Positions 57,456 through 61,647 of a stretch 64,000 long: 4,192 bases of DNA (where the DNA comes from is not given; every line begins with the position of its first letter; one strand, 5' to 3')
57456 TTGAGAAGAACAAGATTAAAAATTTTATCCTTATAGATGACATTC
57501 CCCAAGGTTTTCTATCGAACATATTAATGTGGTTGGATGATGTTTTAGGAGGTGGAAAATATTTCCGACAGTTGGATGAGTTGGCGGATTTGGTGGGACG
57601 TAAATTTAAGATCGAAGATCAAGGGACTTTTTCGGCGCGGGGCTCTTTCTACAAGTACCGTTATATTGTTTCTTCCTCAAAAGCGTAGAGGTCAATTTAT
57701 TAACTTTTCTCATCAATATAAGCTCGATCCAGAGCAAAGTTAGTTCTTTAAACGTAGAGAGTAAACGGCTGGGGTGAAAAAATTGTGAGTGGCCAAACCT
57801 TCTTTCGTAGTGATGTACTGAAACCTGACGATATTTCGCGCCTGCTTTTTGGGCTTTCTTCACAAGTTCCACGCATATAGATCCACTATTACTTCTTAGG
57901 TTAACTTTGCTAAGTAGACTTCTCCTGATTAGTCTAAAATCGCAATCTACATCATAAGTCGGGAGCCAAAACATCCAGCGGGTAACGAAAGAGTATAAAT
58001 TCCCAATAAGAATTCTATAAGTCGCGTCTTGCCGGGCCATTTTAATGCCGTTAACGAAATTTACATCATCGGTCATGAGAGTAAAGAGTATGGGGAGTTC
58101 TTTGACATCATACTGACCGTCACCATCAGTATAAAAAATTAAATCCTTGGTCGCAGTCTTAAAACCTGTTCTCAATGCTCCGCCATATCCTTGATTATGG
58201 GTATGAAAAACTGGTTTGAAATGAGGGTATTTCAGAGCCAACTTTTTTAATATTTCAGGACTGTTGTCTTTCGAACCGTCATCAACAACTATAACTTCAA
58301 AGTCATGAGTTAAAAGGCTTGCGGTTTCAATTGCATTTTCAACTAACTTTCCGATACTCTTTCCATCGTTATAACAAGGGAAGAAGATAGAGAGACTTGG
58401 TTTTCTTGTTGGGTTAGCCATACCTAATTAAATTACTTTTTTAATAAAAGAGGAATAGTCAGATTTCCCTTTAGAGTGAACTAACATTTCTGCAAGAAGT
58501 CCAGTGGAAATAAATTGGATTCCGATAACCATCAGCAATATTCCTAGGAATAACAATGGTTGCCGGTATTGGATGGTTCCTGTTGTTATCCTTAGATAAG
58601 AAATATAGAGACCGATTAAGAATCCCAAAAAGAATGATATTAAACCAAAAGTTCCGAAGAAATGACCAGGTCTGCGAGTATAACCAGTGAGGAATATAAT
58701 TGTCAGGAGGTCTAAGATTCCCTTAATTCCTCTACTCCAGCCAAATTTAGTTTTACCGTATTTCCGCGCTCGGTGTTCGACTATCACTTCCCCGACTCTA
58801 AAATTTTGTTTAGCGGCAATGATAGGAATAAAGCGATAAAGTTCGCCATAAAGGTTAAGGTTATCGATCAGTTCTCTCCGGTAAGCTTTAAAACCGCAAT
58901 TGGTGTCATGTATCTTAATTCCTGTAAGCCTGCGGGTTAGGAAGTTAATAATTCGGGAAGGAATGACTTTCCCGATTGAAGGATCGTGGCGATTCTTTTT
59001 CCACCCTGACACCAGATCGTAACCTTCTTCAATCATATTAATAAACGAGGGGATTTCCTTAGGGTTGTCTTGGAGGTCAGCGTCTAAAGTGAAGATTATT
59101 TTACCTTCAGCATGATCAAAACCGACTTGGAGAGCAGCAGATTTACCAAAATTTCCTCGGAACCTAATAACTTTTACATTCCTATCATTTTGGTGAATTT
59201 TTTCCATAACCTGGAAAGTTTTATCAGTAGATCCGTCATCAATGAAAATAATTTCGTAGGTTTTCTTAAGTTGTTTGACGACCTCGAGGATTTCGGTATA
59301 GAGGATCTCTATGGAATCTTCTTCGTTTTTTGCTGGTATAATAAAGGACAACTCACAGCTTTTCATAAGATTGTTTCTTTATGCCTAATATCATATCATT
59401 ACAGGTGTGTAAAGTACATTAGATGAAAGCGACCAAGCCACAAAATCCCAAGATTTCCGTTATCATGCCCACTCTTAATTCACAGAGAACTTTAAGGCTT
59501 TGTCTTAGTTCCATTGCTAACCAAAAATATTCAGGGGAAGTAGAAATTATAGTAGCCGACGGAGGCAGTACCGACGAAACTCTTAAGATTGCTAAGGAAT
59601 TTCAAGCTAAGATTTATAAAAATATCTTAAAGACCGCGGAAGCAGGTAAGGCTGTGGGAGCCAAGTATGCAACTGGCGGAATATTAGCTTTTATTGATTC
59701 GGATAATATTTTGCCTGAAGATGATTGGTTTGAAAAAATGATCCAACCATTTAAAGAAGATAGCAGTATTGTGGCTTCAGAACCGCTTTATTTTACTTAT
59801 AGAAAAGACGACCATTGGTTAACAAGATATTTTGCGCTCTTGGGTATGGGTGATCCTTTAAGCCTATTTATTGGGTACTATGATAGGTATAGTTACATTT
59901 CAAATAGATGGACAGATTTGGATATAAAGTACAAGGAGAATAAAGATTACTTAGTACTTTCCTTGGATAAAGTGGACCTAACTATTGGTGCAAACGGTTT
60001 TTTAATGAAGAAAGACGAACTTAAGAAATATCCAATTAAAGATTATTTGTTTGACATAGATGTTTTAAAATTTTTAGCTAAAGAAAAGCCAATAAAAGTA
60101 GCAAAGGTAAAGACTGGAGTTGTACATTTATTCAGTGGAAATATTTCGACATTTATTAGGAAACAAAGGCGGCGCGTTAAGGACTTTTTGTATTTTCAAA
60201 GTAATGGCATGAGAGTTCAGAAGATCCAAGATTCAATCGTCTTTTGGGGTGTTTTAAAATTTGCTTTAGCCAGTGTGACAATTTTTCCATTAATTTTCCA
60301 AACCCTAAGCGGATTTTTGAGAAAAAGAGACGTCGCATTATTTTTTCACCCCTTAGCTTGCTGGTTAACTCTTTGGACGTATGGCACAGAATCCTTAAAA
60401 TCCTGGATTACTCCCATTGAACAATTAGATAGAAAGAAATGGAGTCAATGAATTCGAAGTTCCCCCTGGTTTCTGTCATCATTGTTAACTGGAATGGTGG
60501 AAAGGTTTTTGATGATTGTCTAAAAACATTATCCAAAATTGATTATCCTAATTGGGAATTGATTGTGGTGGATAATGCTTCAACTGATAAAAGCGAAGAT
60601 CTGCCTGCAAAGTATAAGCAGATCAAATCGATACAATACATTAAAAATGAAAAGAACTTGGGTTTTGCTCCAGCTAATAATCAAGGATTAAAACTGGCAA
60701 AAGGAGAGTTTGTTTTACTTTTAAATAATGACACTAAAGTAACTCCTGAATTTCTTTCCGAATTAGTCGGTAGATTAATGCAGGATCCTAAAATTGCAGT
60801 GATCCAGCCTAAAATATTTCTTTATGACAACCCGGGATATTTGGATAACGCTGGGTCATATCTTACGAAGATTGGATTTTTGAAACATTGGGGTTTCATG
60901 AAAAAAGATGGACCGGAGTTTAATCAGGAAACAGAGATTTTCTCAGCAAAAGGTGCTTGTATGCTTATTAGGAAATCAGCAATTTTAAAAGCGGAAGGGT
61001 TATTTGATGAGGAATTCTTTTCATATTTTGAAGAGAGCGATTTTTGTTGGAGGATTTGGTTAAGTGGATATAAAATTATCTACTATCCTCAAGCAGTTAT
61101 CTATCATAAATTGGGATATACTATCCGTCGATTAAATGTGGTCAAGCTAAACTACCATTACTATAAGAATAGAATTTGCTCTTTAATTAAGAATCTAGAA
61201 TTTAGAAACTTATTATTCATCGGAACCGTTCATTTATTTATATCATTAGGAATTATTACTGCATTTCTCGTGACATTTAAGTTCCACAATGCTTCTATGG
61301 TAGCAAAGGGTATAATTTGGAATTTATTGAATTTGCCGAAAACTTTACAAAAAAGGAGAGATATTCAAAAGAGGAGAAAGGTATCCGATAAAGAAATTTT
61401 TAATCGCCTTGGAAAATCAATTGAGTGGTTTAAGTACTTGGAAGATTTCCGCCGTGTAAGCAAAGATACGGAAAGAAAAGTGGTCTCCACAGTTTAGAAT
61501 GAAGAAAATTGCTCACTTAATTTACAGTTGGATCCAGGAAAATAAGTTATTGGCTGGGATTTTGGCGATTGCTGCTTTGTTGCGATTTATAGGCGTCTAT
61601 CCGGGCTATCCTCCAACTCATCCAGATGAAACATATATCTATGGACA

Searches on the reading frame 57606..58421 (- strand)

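Call 28: search_protein_families(library=pfam, proteins=[window:57606-58421:-], max_evalue=0.001)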
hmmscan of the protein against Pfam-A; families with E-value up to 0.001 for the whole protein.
window:57606-58421:- (271 aa): 2 families
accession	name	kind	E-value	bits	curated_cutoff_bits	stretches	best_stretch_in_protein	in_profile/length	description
PF00535.33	Glycos_transf_2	-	8.4e-29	101.1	23.3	1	11-172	1-166/168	Glycosyl transferase family 2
PF13641.12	Glyco_tranf_2_3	-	3.8e-07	30.8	27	1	8-163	1-143/230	Glycosyltransferase like family 2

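Call 59: search_protein_families(library=ncbifam, proteins=[window:57606-58421:-], max_evalue=0.00001)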
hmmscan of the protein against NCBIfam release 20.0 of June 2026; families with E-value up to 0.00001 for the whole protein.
window:57606-58421:- (271 aa): 14 families
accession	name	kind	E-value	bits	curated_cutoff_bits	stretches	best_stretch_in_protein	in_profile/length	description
NF007986.1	PRK10714.1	equivalog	6.3e-24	84.5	529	1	10-215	8-211/316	undecaprenyl-phosphate 4-deoxy-4-formamido-L-arabinose transferase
TIGR03937.1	PgaC_IcaA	equivalog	6.9e-18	64.8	422.3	1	6-118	43-152/407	poly-beta-1,6-N-acetyl-D-glucosamine synthase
NF007482.0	PRK10073.1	equivalog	1.9e-14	53.4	423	1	6-118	4-112/334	glycosyltransferase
NF041391.1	DPhHxTase_Halo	equivalog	2e-14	53.1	375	1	16-212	3-190/213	dolichyl-phosphate hexose transferase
NF047588.1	GlcsyltransPgfSStrep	equivalog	2.1e-14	53.5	500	1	10-172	3-166/308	glycosyltransferase PgfS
TIGR04182.1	glyco_TIGR04182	equivalog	1.9e-11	43.9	325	1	11-211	3-197/293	S-layer glycoprotein N-glycosyltransferase AglJ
NF058614.1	PPMAGASynPpgS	equivalog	4.2e-11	42.7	370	1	12-192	4-184/226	polyprenyl-phospho-N-acetylgalactosaminyl synthase PpgS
NF041875.1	EPS_EpsD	equivalog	1.1e-10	41.5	370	1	10-103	1-91/325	exopolysaccharide biosynthesis glycosyltransferase EpsD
NF047683.1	TeichurnBiosyTuaG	equivalog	3.6e-10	39.9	400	1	6-117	4-112/252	teichuronic acid biosynthesis protein TuaG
TIGR04283.1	glyco_like_mftF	equivalog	1.4e-07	31.3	182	1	10-103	1-84/221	TIGR04283 family arsenosugar biosynthesis glycosyltransferase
NF010496.0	PRK13915.1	equivalog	2e-06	27.1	262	1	7-103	30-128/307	glucosyl-3-phosphoglycerate synthase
NF038302.1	EPS_HpsE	equivalog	2.1e-06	26.9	300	1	10-102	3-97/307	hormogonium polysaccharide biosynthesis glycosyltransferase HpsE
TIGR03965.1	mycofact_glyco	equivalog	2.4e-06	26.7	280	1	6-107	72-170/467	mycofactocin biosynthesis glycosyltransferase MftF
TIGR03111.1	glyc2_xrt_Gpos1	hypoth_equivalog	7.6e-06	25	363.95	1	5-109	46-149/439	TIGR03111 family XrtG-associated glycosyltransferase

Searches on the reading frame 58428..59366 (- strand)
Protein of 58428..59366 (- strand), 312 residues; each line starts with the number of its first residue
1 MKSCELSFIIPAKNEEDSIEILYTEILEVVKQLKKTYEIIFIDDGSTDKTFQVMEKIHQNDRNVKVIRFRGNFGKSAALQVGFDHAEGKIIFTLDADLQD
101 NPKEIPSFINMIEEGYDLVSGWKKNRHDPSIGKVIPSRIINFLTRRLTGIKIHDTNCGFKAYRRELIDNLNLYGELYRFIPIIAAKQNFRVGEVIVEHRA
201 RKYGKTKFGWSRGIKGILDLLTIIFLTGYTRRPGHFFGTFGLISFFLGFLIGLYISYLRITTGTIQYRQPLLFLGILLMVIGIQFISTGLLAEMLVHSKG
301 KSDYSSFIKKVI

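Call 28: search_protein_families(library=pfam, proteins=[window:58428-59366:-], max_evalue=0.001)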
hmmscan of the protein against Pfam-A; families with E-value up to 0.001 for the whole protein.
window:58428-59366:- (312 aa): 3 families
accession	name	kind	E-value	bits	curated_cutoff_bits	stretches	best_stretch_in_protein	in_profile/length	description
PF00535.33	Glycos_transf_2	-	2.8e-35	122.2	23.3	1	7-169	1-166/168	Glycosyl transferase family 2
PF10111.15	Glyco_tranf_2_2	-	2.3e-09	37.6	27.3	1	7-98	1-92/276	Glycosyltransferase like family 2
PF13641.12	Glyco_tranf_2_3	-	0.00034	21.1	27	1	6-123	3-123/230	Glycosyltransferase like family 2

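Call 59: search_protein_families(library=ncbifam, proteins=[window:58428-59366:-], max_evalue=0.00001)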
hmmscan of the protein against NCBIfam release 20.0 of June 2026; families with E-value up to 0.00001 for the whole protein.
window:58428-59366:- (312 aa): 19 families
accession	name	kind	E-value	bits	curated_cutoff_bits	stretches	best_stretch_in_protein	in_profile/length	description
NF007986.1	PRK10714.1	equivalog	5e-58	196.6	529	1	6-295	8-293/316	undecaprenyl-phosphate 4-deoxy-4-formamido-L-arabinose transferase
NF047588.1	GlcsyltransPgfSStrep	equivalog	8.9e-44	149.9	500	1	6-295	3-287/308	glycosyltransferase PgfS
TIGR04182.1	glyco_TIGR04182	equivalog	6.5e-25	88.1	325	1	7-299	3-286/293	S-layer glycoprotein N-glycosyltransferase AglJ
TIGR03937.1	PgaC_IcaA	equivalog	5.9e-16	58.4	422.3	1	5-98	46-136/407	poly-beta-1,6-N-acetyl-D-glucosamine synthase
NF041391.1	DPhHxTase_Halo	equivalog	3.1e-15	55.7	375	1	13-209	4-193/213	dolichyl-phosphate hexose transferase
NF058614.1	PPMAGASynPpgS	equivalog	1.1e-14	54.4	370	1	9-207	5-205/226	polyprenyl-phospho-N-acetylgalactosaminyl synthase PpgS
NF007482.0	PRK10073.1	equivalog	6.5e-13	48.4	423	1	4-114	6-112/334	glycosyltransferase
NF047683.1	TeichurnBiosyTuaG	equivalog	1.7e-12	47.6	400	1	5-109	7-108/252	teichuronic acid biosynthesis protein TuaG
NF041875.1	EPS_EpsD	equivalog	5.1e-11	42.5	370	1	6-117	1-109/325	exopolysaccharide biosynthesis glycosyltransferase EpsD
TIGR04283.1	glyco_like_mftF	equivalog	5.8e-11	42.4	182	1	6-102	1-87/221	TIGR04283 family arsenosugar biosynthesis glycosyltransferase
TIGR03965.1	mycofact_glyco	equivalog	1.7e-10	40.4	280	1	5-102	75-169/467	mycofactocin biosynthesis glycosyltransferase MftF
NF045692.1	OglycostaseCruG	equivalog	9.8e-10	37.9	600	1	5-120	42-161/386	2'-O-glycosyltransferase CruG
NF010496.0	PRK13915.1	equivalog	1.4e-09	37.5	262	1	4-102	31-131/307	glucosyl-3-phosphoglycerate synthase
NF050050.1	ProtGlycPglI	equivalog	1.2e-08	34.6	500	1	6-121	4-117/306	GalNAc(5)-diNAcBac-PP-undecaprenol beta-1,3-glucosyltransferase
TIGR03111.1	glyc2_xrt_Gpos1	hypoth_equivalog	2.6e-08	33.1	363.95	1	5-113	50-157/439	TIGR03111 family XrtG-associated glycosyltransferase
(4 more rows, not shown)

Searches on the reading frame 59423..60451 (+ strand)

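Call 28: search_protein_families(library=pfam, proteins=[window:59423-60451:+], max_evalue=0.001)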
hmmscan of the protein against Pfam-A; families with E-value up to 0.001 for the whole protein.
window:59423-60451:+ (342 aa): 3 families
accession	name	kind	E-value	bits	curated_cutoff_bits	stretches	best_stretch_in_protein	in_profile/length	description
PF00535.33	Glycos_transf_2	-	9e-24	84.7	23.3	1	12-133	1-128/168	Glycosyl transferase family 2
PF13641.12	Glyco_tranf_2_3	-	3.2e-09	37.6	27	1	9-138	1-132/230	Glycosyltransferase like family 2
PF10111.15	Glyco_tranf_2_2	-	2.1e-06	27.9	27.3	1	13-108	2-104/276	Glycosyltransferase like family 2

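Call 59: search_protein_families(library=ncbifam, proteins=[window:59423-60451:+], max_evalue=0.00001)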
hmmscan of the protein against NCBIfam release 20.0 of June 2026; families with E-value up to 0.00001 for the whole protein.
window:59423-60451:+ (342 aa): 16 families
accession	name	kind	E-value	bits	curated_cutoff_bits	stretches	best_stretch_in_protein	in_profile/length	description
TIGR04283.1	glyco_like_mftF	equivalog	6.6e-17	61.8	182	1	11-124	1-111/221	TIGR04283 family arsenosugar biosynthesis glycosyltransferase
TIGR03965.1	mycofact_glyco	equivalog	3.1e-16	59.3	280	1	3-137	68-205/467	mycofactocin biosynthesis glycosyltransferase MftF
NF007482.0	PRK10073.1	equivalog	1e-13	51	423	1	6-117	3-117/334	glycosyltransferase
TIGR03111.1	glyc2_xrt_Gpos1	hypoth_equivalog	1e-12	47.6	363.95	1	6-118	46-164/439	TIGR03111 family XrtG-associated glycosyltransferase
NF010496.0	PRK13915.1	equivalog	1.6e-12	47.1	262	1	4-117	27-149/307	glucosyl-3-phosphoglycerate synthase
TIGR04242.1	nodulat_NodC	equivalog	3.3e-11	42.8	550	1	7-136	46-181/395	chitooligosaccharide synthase NodC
TIGR03937.1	PgaC_IcaA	equivalog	5.7e-11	42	422.3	1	4-118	40-158/407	poly-beta-1,6-N-acetyl-D-glucosamine synthase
NF041875.1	EPS_EpsD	equivalog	1.7e-10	40.8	370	1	11-116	1-110/325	exopolysaccharide biosynthesis glycosyltransferase EpsD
NF047683.1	TeichurnBiosyTuaG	equivalog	1.8e-10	40.9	400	1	6-112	3-113/252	teichuronic acid biosynthesis protein TuaG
NF053739.1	GlytfEpsEBac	equivalog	7.2e-09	35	450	1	9-68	1-59/265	glycosyltransferase EpsE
TIGR03469.1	HpnB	hypoth_equivalog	9.6e-09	34.7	379.25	1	5-64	40-99/386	hopene-associated glycosyltransferase HpnB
NF038302.1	EPS_HpsE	equivalog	1.9e-08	33.7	300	1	11-111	3-112/307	hormogonium polysaccharide biosynthesis glycosyltransferase HpsE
NF050050.1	ProtGlycPglI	equivalog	3e-08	33.4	500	1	9-100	2-99/306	GalNAc(5)-diNAcBac-PP-undecaprenol beta-1,3-glucosyltransferase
NF041394.1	GtaseAglG_Halo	equivalog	6.3e-08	32.2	440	1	11-122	3-119/304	glucosyl-dolichyl phosphate glucuronosyltransferase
TIGR04182.1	glyco_TIGR04182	equivalog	1.3e-07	31.3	325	1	11-112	2-99/293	S-layer glycoprotein N-glycosyltransferase AglJ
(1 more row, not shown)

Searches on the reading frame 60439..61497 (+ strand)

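Call 28: search_protein_families(library=pfam, proteins=[window:60439-61497:+], max_evalue=0.001)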
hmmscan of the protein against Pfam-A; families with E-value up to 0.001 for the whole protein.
window:60439-61497:+ (352 aa): 4 families
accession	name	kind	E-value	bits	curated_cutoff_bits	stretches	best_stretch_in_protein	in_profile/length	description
PF00535.33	Glycos_transf_2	-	1.7e-27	96.8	23.3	1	12-182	1-164/168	Glycosyl transferase family 2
PF13641.12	Glyco_tranf_2_3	-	5.5e-18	66.3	27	1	11-224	3-212/230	Glycosyltransferase like family 2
PF13632.12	Glyco_trans_2_3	-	6.8e-13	49.3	27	1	91-231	1-131/198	Glycosyl transferase family group 2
PF10111.15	Glyco_tranf_2_2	-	4e-11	43.4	27.3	1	25-224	16-217/276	Glycosyltransferase like family 2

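Call 59: search_protein_families(library=ncbifam, proteins=[window:60439-61497:+], max_evalue=0.00001)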
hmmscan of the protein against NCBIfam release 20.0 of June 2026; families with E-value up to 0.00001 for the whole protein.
window:60439-61497:+ (352 aa): 21 families
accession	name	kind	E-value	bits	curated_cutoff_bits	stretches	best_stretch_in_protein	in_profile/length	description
TIGR03965.1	mycofact_glyco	equivalog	3.2e-23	82.3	280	1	6-233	71-290/467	mycofactocin biosynthesis glycosyltransferase MftF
TIGR03937.1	PgaC_IcaA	equivalog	2.6e-22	79.4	422.3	1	5-235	41-262/407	poly-beta-1,6-N-acetyl-D-glucosamine synthase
NF038299.1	EPS_HpsN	equivalog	2.6e-21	75.9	425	1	9-259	1-260/317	hormogonium polysaccharide biosynthesis glycosyltransferase HpsN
NF007482.0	PRK10073.1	equivalog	7.7e-19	67.9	423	1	4-111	1-108/334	glycosyltransferase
TIGR01556.1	rhamnosyltran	subfamily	2e-17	63.3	200.55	1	37-234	20-211/281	rhamnosyltransferase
NF047683.1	TeichurnBiosyTuaG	equivalog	1.9e-16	60.5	400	1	4-120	1-117/252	teichuronic acid biosynthesis protein TuaG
NF041875.1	EPS_EpsD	equivalog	1e-15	58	370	1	11-224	1-207/325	exopolysaccharide biosynthesis glycosyltransferase EpsD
NF038302.1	EPS_HpsE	equivalog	5.8e-14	51.8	300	1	12-226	4-225/307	hormogonium polysaccharide biosynthesis glycosyltransferase HpsE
NF007453.0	PRK10018.1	equivalog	5.5e-13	49.2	382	1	7-115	4-113/280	colanic acid biosynthesis glycosyltransferase WcaA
TIGR03111.1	glyc2_xrt_Gpos1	hypoth_equivalog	2.1e-12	46.6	363.95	1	4-223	44-266/439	TIGR03111 family XrtG-associated glycosyltransferase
NF053739.1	GlytfEpsEBac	equivalog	2.8e-12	46.2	450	1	9-133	1-127/265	glycosyltransferase EpsE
TIGR04017.1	WcaA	equivalog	2.9e-12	46.8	495.75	1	8-112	4-109/279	colanic acid biosynthesis glycosyltransferase WcaA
NF050050.1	ProtGlycPglI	equivalog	4.1e-12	46.1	500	1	9-114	2-109/306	GalNAc(5)-diNAcBac-PP-undecaprenol beta-1,3-glucosyltransferase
TIGR04283.1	glyco_like_mftF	equivalog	6.6e-11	42.2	182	1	11-116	1-99/221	TIGR04283 family arsenosugar biosynthesis glycosyltransferase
NF041394.1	GtaseAglG_Halo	equivalog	9.9e-11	41.5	440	1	11-225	3-217/304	glucosyl-dolichyl phosphate glucuronosyltransferase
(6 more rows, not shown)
